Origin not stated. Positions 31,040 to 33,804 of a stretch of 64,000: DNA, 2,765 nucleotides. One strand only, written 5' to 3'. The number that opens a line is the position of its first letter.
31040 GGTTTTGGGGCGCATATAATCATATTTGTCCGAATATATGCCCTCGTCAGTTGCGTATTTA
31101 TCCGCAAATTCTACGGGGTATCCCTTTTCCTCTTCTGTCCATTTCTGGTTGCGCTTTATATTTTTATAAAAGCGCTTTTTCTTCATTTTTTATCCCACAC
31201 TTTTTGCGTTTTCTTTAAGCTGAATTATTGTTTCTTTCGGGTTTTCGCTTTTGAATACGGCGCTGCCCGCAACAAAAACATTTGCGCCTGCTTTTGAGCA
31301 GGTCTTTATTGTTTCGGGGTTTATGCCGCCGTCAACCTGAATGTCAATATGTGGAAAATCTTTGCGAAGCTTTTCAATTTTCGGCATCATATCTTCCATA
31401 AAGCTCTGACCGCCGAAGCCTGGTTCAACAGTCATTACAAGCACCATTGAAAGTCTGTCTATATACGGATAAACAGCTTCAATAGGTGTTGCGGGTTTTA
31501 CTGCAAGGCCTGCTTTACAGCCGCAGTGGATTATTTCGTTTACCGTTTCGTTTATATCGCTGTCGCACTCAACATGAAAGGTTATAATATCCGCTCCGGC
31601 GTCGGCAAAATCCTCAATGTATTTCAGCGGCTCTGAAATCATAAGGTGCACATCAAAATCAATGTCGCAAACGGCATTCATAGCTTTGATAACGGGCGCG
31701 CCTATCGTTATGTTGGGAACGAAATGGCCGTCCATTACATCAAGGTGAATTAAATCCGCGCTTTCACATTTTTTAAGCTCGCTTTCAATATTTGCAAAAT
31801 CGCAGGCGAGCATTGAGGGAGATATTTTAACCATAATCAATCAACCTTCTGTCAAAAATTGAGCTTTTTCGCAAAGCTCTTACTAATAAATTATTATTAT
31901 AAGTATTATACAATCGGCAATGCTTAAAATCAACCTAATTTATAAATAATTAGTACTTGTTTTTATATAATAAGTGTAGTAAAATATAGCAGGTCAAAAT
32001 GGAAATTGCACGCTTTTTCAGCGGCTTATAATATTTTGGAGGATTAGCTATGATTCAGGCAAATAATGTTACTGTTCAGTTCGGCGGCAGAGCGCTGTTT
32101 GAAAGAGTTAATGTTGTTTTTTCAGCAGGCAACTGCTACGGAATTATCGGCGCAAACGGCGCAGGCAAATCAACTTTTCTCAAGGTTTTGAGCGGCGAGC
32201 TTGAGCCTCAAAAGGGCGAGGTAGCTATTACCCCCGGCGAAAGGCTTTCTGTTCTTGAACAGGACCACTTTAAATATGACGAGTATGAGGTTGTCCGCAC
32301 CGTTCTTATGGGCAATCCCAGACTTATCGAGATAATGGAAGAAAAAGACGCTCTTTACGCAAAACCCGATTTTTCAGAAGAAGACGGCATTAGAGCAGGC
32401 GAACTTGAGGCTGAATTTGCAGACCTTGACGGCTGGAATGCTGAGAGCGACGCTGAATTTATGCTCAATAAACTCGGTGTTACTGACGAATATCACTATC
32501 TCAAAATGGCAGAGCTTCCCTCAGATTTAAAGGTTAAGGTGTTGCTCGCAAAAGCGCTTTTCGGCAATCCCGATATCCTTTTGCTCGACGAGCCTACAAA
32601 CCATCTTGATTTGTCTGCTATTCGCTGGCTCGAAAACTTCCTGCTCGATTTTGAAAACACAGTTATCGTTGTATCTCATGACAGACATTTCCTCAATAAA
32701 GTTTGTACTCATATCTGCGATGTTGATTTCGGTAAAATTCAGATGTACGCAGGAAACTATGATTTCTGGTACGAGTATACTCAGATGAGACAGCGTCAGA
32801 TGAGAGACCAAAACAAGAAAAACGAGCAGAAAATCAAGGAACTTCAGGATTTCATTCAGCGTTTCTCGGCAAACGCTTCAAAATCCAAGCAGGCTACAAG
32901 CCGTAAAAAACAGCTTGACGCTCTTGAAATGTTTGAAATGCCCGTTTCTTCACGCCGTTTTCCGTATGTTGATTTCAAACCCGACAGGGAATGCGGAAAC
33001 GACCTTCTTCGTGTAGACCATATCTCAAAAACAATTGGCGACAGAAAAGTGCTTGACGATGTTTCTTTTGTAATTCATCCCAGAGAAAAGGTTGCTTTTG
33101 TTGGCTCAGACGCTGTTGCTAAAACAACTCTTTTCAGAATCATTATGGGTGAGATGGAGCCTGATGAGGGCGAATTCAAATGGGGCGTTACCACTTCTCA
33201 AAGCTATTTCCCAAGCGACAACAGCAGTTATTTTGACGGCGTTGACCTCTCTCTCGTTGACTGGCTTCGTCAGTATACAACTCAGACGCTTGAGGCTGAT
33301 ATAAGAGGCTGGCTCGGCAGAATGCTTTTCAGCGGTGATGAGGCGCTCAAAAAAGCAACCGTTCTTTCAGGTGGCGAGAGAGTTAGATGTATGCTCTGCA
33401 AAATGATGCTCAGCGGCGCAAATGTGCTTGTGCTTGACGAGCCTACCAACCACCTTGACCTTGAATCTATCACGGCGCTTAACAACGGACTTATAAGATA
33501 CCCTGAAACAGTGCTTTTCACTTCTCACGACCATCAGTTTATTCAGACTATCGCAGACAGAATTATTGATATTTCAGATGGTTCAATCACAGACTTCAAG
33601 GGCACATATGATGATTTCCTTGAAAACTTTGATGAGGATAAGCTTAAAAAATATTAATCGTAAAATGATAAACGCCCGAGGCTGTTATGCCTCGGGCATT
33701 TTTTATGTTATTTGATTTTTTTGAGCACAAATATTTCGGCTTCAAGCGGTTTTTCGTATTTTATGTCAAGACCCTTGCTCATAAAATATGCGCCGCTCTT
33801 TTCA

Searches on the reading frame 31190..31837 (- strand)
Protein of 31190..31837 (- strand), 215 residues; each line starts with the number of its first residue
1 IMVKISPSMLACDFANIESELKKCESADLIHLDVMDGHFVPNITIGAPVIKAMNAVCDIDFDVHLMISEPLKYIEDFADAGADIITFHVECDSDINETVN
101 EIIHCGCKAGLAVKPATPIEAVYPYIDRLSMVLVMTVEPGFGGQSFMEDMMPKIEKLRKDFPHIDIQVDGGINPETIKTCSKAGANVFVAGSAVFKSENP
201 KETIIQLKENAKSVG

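Call 66: search_protein_families(library=ncbifam, proteins=[window:31190-31837:-], max_evalue=1e-40)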
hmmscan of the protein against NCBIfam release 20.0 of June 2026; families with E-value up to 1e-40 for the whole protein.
window:31190-31837:- (215 aa): 3 families
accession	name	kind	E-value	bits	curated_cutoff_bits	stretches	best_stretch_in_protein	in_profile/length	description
TIGR01163.1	rpe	equivalog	3.1e-76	255.4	212.6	1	4-208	1-211/211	ribulose-phosphate 3-epimerase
NF004076.0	PRK05581.1-4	subfamily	5e-75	251.5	165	1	2-209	4-217/221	ribulose-phosphate 3-epimerase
NF007266.0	PRK09722.1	equivalog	6.3e-52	176.3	271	1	3-197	3-204/230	D-allulose 6-phosphate 3-epimerase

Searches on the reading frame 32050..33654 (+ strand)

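Call 66: search_protein_families(library=ncbifam, proteins=[window:32050-33654:+], max_evalue=1e-40)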
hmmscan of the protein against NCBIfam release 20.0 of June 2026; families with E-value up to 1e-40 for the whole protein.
window:32050-33654:+ (535 aa): 19 families
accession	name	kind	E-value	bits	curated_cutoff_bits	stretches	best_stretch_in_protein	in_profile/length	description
NF011646.0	PRK15064.1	equivalog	6.8e-196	651.8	762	1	1-526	1-526/530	ABC-F family ATPase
NF000355.4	ribo_prot_ABC_F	equivalog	3.2e-112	376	380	2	2-288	3-250/499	ribosomal protection-like ABC-F family protein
NF050005.1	ABC_ATPase_Uup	equivalog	5.4e-103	345.3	900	1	2-489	4-491/636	ATP-binding cassette ATPase Uup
NF008775.0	PRK11819.1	equivalog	6.5e-100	335.3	599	1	9-526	14-534/556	energy-dependent translational throttle protein EttA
TIGR03719.1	ABC_ABC_ChvD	subfamily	2.9e-97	326.5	806.75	1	10-526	13-532/552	energy-dependent translational throttle protein EttA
NF008358.0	PRK11147.1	equivalog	2e-91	307.2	936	1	2-477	4-479/635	ABC transporter ATP-binding protein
NF007921.0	PRK10636.1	equivalog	1.8e-90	304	917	1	110-526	104-518/638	ABC transporter ATP-binding protein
NF000170.2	ABCF_Vga_all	exception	1.2e-85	288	725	1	316-530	268-475/521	Vga family ABC-F type ribosomal protection protein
NF043038.1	ABCF_CplR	exception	5.6e-79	266.3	780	0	416-532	377-493/544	ABC-F type ribosomal protection protein CplR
NF000514.1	ABCF_OptrA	exception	6.7e-76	256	1450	1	6-523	25-547/655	ABC-F type ribosomal protection protein OptrA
NF000168.2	ABCF_Msr_all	exception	9.9e-75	252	680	0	277-515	254-485/487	Msr family ABC-F type ribosomal protection protein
NF000169.2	ABCF_Sal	exception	1.7e-71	241.5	725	0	121-286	96-261/542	Sal family ABC-F type ribosomal protection protein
NF000171.1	ABCF_producer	exception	3.9e-65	220.3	800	0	5-277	7-282/541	TlrC/CarA/OleB/SrmB family ABC-F type ribosomal protection protein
NF000167.2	ABCF_Lsa_all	exception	4e-57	194.3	750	0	94-288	60-248/492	Lsa family ABC-F type ribosomal protection protein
NF000166.1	ABCF_CarA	exception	6.6e-54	183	1050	0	126-253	144-272/556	ABC-F type ribosomal protection protein Car(A)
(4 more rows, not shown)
